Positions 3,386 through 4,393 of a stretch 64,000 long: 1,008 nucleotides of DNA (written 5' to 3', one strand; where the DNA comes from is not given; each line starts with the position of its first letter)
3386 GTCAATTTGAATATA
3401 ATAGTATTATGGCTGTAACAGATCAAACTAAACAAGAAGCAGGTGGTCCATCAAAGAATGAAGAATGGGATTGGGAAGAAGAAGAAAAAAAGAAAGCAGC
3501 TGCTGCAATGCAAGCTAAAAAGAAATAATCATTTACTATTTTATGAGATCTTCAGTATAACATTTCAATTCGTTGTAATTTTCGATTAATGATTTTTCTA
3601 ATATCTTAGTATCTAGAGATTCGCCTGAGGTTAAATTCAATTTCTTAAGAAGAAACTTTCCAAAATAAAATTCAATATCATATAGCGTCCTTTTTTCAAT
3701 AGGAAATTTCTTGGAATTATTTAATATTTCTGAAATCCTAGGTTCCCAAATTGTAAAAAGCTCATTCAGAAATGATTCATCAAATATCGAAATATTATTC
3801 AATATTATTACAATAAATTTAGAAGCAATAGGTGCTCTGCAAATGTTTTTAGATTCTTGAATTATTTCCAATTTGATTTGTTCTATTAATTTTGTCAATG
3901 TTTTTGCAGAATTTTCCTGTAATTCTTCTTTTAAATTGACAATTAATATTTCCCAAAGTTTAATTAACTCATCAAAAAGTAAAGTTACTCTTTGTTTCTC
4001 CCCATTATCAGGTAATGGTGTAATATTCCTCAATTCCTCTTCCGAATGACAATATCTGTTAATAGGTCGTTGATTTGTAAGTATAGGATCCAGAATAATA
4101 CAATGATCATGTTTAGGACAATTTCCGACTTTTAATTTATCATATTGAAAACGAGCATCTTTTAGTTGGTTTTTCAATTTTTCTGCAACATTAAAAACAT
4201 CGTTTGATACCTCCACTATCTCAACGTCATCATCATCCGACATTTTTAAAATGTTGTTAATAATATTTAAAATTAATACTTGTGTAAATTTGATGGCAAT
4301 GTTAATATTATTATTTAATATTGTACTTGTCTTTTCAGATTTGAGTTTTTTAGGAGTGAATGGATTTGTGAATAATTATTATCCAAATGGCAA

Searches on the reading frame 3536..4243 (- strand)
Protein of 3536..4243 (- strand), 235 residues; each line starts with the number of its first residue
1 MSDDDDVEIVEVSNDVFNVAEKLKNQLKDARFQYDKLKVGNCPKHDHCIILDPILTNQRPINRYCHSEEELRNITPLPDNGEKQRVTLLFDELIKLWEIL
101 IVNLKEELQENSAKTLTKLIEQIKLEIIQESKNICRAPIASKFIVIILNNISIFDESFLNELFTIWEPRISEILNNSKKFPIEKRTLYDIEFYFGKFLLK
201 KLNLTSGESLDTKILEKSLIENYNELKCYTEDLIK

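Call 16: list_cluster_members(proteins=[window:3536-4243:-, window:8477-10636:+, window:10648-12048:-, window:13381-14385:-, window:15475-16710:+, window:22251-23945:+, window:34193-37447:-, window:38066-39808:-, window:58300-59016:-, window:60091-60651:-])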
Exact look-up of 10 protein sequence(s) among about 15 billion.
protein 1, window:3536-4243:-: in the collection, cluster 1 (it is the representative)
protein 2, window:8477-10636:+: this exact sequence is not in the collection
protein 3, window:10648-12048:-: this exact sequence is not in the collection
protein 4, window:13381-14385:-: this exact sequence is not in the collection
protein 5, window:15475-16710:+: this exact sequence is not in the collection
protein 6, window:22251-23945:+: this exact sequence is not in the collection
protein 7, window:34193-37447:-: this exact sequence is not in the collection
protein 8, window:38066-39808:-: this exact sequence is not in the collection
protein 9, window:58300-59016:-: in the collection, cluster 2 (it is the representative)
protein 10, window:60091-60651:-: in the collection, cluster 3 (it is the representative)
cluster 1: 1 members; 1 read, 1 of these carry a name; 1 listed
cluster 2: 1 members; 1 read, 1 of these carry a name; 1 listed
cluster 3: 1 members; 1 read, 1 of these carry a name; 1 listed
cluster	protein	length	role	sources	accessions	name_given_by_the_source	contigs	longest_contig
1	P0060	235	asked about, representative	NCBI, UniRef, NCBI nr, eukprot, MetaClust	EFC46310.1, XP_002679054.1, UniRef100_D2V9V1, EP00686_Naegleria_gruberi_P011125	hypothetical protein NAEGRDRAFT_57566 [Naegleria gruberi] | Uncharacterized protein n=1 Tax=Naegleria gruberi TaxID=5762 RepID=D2V9V1_NAEGR | uncharacterized protein NAEGRDRAFT_57566 [Naegleria gruberi]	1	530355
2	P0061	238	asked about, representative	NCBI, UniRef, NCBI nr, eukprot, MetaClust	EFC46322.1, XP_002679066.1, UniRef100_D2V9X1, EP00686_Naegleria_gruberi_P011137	predicted protein [Naegleria gruberi] | Predicted protein n=1 Tax=Naegleria gruberi TaxID=5762 RepID=D2V9X1_NAEGR | uncharacterized protein NAEGRDRAFT_47828 [Naegleria gruberi]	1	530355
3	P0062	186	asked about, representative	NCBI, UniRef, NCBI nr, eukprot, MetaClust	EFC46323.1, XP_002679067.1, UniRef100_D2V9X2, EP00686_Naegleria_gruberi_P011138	hypothetical protein NAEGRDRAFT_79150 [Naegleria gruberi] | Uncharacterized protein n=1 Tax=Naegleria gruberi TaxID=5762 RepID=D2V9X2_NAEGR | uncharacterized protein NAEGRDRAFT_79150 [Naegleria gruberi]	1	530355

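Call 19: find_encoding_contigs(protein=P0062, flank=10000, max_places=6)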
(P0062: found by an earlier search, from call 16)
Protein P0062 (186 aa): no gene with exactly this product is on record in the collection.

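Call 49: search_protein_families(library=pfam, proteins=[window:3536-4243:-], max_evalue=0.01)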
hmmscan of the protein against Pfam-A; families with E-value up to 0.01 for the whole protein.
window:3536-4243:- (235 aa): 1 family
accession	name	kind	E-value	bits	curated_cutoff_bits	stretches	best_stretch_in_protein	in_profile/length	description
PF25572.1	TPR_ZSWIM8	-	0.0043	17.1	27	1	81-137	126-180/210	ZSWIM8, TPR repeats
